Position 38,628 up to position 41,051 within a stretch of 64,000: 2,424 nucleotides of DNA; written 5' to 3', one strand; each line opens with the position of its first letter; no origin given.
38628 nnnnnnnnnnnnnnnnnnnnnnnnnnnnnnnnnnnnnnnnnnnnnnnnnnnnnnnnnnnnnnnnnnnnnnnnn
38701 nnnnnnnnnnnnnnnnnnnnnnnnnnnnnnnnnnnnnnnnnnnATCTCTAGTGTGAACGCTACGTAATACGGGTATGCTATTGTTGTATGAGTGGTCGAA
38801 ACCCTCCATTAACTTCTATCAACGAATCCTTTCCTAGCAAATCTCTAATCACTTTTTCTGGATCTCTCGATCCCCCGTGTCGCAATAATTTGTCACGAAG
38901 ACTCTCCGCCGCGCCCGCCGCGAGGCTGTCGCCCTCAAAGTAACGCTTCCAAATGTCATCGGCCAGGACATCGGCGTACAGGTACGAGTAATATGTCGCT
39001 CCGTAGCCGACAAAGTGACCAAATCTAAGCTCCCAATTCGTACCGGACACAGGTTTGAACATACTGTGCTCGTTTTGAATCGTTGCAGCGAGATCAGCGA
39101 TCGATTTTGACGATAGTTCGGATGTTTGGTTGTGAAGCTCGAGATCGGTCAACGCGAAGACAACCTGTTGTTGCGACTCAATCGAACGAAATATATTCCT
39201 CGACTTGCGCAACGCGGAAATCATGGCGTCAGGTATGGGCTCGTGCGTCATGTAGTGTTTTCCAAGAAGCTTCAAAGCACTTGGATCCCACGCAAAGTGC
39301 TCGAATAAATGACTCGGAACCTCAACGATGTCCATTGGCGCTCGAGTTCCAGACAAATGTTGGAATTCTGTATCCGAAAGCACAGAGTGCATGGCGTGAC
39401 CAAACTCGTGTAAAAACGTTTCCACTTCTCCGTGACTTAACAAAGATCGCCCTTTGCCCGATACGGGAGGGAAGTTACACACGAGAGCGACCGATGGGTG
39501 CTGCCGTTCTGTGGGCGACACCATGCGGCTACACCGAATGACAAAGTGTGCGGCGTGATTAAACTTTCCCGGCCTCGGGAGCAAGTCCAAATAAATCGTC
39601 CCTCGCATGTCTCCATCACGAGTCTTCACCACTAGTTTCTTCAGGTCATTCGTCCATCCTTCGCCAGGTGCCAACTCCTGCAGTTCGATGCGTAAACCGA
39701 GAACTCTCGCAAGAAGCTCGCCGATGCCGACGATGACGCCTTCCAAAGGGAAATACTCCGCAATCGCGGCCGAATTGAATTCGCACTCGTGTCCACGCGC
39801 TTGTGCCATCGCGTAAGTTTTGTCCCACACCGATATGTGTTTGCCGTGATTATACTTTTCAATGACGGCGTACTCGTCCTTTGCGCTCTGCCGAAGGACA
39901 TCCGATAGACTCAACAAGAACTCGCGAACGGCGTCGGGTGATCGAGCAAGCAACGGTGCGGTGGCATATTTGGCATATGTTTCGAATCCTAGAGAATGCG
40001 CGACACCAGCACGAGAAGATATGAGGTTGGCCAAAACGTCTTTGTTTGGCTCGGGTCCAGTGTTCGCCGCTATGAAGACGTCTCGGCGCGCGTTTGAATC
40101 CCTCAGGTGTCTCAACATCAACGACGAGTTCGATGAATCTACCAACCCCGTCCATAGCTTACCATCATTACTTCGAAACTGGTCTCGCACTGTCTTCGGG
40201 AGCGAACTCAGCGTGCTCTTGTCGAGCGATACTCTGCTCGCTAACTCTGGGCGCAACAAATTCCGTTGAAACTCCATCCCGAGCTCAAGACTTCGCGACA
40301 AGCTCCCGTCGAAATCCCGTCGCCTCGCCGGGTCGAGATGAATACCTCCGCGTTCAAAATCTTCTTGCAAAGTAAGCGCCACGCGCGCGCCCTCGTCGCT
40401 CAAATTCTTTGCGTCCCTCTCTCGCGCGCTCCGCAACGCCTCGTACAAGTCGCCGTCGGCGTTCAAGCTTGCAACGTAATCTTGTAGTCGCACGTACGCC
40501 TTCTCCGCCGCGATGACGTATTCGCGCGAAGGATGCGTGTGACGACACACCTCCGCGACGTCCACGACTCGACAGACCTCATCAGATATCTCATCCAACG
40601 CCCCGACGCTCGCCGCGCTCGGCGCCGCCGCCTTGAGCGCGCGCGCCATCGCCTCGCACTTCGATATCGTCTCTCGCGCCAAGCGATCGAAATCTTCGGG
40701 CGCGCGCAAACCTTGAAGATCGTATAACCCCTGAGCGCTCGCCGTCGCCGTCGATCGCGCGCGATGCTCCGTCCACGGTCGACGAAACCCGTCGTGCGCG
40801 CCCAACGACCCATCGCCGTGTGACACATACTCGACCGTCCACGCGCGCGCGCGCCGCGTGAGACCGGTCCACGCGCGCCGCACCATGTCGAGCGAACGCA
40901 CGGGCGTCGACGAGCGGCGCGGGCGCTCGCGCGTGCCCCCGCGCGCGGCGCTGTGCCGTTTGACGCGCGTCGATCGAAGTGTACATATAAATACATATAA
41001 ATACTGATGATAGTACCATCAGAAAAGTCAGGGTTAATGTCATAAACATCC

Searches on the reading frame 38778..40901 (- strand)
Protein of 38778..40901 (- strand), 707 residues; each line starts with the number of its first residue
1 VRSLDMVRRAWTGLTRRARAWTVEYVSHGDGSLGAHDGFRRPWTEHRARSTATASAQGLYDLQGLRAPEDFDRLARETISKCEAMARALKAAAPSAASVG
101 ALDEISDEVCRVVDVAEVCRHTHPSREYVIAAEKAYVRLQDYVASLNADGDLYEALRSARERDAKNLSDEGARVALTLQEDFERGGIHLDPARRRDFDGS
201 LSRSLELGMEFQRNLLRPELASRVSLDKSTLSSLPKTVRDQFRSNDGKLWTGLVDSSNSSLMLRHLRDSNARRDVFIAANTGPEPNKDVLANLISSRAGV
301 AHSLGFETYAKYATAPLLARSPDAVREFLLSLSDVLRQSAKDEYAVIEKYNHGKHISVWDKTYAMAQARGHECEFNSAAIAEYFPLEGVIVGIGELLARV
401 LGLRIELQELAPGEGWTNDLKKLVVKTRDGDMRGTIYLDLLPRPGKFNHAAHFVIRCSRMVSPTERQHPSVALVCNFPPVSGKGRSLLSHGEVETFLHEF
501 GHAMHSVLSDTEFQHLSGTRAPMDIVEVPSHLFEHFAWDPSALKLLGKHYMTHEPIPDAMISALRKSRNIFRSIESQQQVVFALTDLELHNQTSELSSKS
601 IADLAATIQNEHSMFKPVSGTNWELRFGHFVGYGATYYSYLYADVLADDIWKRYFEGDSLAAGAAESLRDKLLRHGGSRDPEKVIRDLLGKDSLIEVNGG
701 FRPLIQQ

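Call 5: search_protein_families(library=pfam, proteins=[window:38778-40901:-])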
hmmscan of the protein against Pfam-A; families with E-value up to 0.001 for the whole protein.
window:38778-40901:- (707 aa): 1 family
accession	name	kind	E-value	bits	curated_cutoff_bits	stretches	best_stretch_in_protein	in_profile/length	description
PF01432.26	Peptidase_M3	-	3.4e-103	346.9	27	1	263-692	2-445/457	Peptidase family M3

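Call 18: find_homologous_proteins(query=window:38781-40901:-, max_evalue=1e-30)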
Query window:38781-40901:- (707 aa): 80 proteins with E <= 1e-30 among 8000 candidates.
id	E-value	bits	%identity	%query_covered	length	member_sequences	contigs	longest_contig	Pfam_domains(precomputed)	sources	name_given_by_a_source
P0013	0.0e+0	1584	100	99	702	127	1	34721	PF01432.27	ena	-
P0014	0.0e+0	1137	75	91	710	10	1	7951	PF01432.27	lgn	-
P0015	0.0e+0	1122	73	95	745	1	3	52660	PF01432.27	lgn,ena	-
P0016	0.0e+0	1111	73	95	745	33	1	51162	PF01432.27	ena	-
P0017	0.0e+0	1110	74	92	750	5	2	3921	PF01432.27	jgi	-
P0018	0.0e+0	1109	75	91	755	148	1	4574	PF01432.27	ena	-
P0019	0.0e+0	1052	72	92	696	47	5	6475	PF01432.27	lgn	-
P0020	0.0e+0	1045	67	98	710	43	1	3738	PF01432.27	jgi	-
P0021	0.0e+0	1035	70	92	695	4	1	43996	PF01432.27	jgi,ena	-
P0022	0.0e+0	1034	70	92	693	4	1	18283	PF01432.27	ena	-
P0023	4.2e-186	639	47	91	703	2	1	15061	PF01432.27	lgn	-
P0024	2.7e-181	623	47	91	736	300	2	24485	PF01432.27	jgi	-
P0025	7.8e-180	618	47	92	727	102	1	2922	PF01432.27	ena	-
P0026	3.2e-177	609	45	91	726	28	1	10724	PF01432.27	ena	-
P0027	3.6e-176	606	45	91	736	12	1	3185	PF01432.27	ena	-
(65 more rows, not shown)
